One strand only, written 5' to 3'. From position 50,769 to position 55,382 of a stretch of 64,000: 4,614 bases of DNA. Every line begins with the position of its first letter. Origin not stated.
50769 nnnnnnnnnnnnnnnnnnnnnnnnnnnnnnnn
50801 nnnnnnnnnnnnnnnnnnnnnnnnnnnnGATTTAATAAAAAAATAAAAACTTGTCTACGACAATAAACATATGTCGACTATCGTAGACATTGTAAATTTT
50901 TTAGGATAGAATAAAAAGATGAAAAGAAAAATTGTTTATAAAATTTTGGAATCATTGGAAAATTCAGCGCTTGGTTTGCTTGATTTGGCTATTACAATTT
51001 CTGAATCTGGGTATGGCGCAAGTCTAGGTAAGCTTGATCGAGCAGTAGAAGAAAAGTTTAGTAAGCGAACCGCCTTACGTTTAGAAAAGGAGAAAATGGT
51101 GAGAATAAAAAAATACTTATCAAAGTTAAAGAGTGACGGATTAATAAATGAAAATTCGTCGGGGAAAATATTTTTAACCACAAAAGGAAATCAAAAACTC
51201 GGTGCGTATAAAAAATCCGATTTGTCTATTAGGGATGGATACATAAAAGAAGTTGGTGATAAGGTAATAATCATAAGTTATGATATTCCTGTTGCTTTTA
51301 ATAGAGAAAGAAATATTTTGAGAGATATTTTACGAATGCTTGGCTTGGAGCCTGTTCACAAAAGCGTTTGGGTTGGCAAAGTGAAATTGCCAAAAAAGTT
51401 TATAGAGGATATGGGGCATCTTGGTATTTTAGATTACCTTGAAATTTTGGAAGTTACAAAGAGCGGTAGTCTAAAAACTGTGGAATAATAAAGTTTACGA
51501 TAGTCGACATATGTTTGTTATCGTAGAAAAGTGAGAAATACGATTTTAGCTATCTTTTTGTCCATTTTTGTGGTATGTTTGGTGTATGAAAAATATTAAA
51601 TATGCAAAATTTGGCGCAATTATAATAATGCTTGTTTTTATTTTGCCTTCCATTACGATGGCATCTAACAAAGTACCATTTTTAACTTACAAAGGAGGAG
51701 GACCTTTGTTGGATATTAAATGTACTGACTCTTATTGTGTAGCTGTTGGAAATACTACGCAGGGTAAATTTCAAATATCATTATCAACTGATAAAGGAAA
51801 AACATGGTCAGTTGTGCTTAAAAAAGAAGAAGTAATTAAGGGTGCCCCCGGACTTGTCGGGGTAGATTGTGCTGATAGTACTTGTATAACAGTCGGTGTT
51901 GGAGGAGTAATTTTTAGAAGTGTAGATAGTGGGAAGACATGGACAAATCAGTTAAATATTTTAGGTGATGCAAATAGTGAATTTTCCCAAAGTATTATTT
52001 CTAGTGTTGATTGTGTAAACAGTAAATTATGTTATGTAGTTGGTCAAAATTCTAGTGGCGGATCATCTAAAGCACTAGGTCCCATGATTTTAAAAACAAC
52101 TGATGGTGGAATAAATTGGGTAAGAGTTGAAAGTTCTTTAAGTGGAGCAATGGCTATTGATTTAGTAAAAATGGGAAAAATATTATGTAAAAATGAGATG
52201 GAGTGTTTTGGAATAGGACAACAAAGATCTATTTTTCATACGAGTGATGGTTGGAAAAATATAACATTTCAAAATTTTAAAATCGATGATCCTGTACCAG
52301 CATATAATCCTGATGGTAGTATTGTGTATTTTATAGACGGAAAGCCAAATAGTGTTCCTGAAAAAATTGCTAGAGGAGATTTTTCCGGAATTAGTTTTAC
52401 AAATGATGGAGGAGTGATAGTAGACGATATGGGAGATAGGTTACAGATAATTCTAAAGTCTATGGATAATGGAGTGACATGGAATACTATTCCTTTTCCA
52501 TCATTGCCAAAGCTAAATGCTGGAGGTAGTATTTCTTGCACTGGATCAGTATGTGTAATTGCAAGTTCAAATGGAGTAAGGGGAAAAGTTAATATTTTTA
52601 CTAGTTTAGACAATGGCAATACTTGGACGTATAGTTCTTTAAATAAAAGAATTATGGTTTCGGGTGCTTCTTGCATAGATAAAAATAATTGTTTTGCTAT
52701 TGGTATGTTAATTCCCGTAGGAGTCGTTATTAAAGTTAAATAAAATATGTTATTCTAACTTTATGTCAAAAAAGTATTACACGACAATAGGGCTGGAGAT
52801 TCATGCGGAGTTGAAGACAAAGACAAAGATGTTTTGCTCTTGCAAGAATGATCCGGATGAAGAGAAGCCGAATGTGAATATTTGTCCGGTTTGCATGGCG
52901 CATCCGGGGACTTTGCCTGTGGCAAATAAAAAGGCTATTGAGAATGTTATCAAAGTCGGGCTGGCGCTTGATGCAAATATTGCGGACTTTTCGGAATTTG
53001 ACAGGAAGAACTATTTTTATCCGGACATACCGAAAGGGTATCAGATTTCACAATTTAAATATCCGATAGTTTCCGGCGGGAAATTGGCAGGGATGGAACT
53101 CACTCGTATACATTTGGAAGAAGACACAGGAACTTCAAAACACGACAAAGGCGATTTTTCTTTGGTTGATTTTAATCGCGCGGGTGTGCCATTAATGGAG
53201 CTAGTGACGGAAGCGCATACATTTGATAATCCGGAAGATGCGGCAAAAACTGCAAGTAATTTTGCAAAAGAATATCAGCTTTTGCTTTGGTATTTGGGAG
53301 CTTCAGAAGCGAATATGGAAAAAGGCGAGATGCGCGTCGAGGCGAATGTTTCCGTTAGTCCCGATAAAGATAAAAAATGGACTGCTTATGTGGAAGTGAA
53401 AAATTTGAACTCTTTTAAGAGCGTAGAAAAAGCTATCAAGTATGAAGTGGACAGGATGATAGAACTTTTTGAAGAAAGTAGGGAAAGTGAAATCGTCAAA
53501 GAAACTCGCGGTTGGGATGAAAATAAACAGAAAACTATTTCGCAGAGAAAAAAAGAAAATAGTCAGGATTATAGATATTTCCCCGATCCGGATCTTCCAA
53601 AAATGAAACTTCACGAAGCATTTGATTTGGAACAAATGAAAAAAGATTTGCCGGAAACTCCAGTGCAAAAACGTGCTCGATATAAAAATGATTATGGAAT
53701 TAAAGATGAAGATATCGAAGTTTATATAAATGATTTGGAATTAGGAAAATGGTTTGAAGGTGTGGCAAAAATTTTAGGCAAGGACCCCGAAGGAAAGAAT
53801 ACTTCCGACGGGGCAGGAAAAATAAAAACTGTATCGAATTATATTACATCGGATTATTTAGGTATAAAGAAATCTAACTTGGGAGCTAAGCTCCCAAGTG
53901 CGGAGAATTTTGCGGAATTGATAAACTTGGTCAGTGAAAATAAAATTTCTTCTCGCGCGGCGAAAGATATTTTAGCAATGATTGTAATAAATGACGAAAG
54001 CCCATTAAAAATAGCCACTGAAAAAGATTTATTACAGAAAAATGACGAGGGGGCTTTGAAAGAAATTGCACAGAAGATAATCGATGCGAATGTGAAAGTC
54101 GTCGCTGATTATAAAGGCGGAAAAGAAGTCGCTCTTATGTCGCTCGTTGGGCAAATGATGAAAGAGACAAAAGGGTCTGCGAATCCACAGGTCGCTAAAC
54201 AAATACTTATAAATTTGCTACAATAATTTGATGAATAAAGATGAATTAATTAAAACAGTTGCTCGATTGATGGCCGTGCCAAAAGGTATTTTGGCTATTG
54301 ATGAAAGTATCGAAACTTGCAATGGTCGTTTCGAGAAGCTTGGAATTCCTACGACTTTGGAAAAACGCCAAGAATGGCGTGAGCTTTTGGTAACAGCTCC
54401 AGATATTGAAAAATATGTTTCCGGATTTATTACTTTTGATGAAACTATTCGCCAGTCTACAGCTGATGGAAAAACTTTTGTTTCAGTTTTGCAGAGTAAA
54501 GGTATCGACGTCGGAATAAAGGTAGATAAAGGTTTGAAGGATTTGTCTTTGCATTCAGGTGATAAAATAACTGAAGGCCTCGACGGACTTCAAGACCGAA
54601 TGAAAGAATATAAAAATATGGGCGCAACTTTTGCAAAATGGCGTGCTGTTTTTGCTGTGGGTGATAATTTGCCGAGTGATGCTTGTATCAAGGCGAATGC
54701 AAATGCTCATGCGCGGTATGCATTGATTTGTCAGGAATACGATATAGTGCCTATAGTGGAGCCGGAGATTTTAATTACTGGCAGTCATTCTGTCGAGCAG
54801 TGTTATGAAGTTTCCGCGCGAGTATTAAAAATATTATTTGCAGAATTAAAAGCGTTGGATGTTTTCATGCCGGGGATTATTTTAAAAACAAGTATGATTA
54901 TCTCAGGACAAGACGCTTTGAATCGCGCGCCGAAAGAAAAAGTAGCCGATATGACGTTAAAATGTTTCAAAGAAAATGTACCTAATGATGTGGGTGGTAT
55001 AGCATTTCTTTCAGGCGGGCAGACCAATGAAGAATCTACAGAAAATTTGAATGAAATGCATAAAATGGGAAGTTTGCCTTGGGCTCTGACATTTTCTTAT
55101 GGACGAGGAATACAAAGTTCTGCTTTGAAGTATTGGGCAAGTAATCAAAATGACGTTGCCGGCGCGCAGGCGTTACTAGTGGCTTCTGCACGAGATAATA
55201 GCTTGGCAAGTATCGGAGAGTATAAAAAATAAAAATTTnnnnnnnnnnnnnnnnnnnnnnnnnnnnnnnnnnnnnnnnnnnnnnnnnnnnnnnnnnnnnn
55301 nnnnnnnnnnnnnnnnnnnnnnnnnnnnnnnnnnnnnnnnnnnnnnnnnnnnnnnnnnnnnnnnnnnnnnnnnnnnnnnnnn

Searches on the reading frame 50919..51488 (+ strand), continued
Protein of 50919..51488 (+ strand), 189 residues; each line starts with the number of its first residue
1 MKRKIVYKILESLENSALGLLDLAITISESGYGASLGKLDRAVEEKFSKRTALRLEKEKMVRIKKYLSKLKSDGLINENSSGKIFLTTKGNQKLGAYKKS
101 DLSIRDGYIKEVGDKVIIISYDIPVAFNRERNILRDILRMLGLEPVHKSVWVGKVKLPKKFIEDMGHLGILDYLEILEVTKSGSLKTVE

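Call 84: find_encoding_contigs(protein=P0085, flank=1000, max_places=1)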
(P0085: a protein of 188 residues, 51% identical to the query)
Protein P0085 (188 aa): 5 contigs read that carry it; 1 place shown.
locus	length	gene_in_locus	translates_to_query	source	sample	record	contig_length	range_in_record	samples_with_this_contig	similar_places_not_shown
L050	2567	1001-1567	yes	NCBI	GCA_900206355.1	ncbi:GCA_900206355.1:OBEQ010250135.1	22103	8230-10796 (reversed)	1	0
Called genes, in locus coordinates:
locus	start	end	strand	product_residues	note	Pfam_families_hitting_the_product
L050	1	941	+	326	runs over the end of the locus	PF01018:GTP1_OBG, PF01926:MMR_HSR1, PF02421:FeoB_N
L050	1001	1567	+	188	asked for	PF20803:PaaX_M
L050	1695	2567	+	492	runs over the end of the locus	PF02934:GatB_N, PF02637:GatB_Yqey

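Call 85: find_encoding_contigs(protein=P0101, flank=1000, max_places=1)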
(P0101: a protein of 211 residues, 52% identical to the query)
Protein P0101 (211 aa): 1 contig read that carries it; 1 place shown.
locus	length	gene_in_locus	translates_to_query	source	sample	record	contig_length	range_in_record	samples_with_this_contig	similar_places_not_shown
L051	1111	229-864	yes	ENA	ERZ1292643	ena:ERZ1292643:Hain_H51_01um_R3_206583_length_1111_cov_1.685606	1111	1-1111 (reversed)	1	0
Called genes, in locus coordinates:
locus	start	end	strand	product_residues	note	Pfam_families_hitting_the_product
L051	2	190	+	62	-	?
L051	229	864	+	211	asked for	PF20803:PaaX_M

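Call 90: search_protein_families(library=padloc, proteins=[window:50919-51488:+], max_evalue=0.01)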
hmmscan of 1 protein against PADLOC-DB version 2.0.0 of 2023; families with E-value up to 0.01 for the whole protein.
window:50919-51488:+ (189 aa): 3 families
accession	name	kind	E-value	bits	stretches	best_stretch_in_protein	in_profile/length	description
PDLC02070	Cas2_II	-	1.8e-06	26.3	1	117-158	3-42/89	-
PDLC01525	Cas2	-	0.00011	20.9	1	116-157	2-41/90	"CAS-I,CAS-II,CAS-III,CAS-IV,CAS-V,CAS-VI; acquisition_2"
PDLC00935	Cas2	-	0.0071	14.7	0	116-156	2-43/96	CRISPR-associated endonuclease Cas2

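Call 91: search_protein_families(library=phrogs, proteins=[window:50919-51488:+], max_evalue=0.01)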
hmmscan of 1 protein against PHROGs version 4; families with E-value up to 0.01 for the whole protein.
window:50919-51488:+ (189 aa): 0 families

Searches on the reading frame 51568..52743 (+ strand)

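Call 7: search_protein_families(library=pfam, proteins=[window:51568-52743:+], max_evalue=0.01)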
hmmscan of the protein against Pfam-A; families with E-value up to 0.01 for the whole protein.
window:51568-52743:+ (391 aa): 5 families
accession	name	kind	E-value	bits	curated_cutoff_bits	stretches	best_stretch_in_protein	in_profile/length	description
PF15902.12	Sortilin-Vps10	-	4.4e-10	39.4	33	1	70-196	3-121/446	Sortilin, neurotensin receptor 3,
PF14870.12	PSII_BNR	-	3.2e-09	36.9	27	0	72-129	85-141/303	Photosynthesis system II assembly factor YCF48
PF24316.1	Tli3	-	7.4e-06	26.8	27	0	105-145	76-115/129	T6SS Tli3 immunity protein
PF02012.26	BNR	-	4.6e-05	23.2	27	0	73-81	3-11/12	BNR/Asp-box repeat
PF13088.12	BNR_2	-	6.4e-05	22.9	31.4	0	294-355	187-250/277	BNR repeat-like domain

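Call 8: search_protein_families(library=ncbifam, proteins=[window:51568-52743:+], max_evalue=0.01)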
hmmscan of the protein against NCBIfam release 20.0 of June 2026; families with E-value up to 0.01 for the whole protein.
window:51568-52743:+ (391 aa): 2 families
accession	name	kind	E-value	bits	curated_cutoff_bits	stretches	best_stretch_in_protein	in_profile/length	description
NF010237.0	PRK13684.1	equivalog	2.5e-07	30.1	326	0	73-129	114-168/334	photosynthesis system II assembly factor Ycf48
NF045728.1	glycosyl_F510_1955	equivalog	2.8e-06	26.8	175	0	69-127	116-212/246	F510_1955 family glycosylhydrolase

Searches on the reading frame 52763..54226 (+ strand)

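Call 7: search_protein_families(library=pfam, proteins=[window:52763-54226:+], max_evalue=0.01)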
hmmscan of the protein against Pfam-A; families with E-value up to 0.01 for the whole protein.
window:52763-54226:+ (487 aa): 2 families
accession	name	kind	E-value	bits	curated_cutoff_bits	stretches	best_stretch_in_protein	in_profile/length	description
PF02934.20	GatB_N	-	7.3e-102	340.7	23.4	1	8-286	2-274/277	GatB/GatE catalytic domain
PF02637.23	GatB_Yqey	-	6.6e-31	107.6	27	1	353-486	12-148/148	GatB domain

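Call 8: search_protein_families(library=ncbifam, proteins=[window:52763-54226:+], max_evalue=0.01)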
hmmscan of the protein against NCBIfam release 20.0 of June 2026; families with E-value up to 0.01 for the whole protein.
window:52763-54226:+ (487 aa): 9 families
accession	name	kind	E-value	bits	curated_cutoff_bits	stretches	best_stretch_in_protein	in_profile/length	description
NF004012.0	PRK05477.1-2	equivalog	9.5e-159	529.2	338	1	3-486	2-478/481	Asp-tRNA(Asn)/Glu-tRNA(Gln) amidotransferase subunit GatB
TIGR00133.1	gatB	equivalog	2.6e-144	481.3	314.8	1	4-486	3-480/481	Asp-tRNA(Asn)/Glu-tRNA(Gln) amidotransferase subunit GatB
NF004014.0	PRK05477.1-4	equivalog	2.7e-143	478.1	414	1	4-486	2-474/475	Asp-tRNA(Asn)/Glu-tRNA(Gln) amidotransferase subunit GatB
NF004015.0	PRK05477.1-5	equivalog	4.2e-127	424.7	628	1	3-486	13-486/488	Asp-tRNA(Asn)/Glu-tRNA(Gln) amidotransferase subunit GatB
NF004013.0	PRK05477.1-3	equivalog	1.9e-121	406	653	1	3-485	15-498/501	Asp-tRNA(Asn)/Glu-tRNA(Gln) amidotransferase subunit GatB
NF004011.1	PRK05477.1-1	equivalog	2.8e-121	405.6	680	1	4-486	2-473/475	Asp-tRNA(Asn)/Glu-tRNA(Gln) amidotransferase subunit GatB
NF003107.0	PRK04028.1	equivalog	6.8e-35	120.5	456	3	243-484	402-622/630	Glu-tRNA(Gln) amidotransferase subunit GatE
TIGR00134.1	gatE_arch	equivalog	7e-27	93.9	319.55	3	270-485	420-617/622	Glu-tRNA(Gln) amidotransferase subunit GatE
NF011291.0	PRK14703.1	equivalog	1.2e-22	80.1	681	1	275-485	571-766/769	glutamine--tRNA ligase/YqeY domain fusion protein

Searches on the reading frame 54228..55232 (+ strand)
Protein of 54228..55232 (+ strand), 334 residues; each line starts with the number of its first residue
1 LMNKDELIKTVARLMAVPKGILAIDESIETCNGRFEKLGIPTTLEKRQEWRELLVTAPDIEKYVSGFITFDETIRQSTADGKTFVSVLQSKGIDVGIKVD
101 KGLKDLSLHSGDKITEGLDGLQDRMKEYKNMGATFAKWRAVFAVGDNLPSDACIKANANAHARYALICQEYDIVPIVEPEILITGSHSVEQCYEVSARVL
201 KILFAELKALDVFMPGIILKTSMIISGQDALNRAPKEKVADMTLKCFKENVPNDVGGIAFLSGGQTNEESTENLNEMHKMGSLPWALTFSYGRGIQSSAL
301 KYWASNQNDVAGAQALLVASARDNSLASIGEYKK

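Call 94: search_protein_families(library=pfam, proteins=[window:54228-55232:+], max_evalue=0.001)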
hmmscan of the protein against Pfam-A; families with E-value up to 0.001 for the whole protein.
window:54228-55232:+ (334 aa): 1 family
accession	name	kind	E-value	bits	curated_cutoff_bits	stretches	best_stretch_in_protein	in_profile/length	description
PF00274.25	Glycolytic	-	5.7e-116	387.6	22.2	1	6-333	1-330/349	Fructose-bisphosphate aldolase class-I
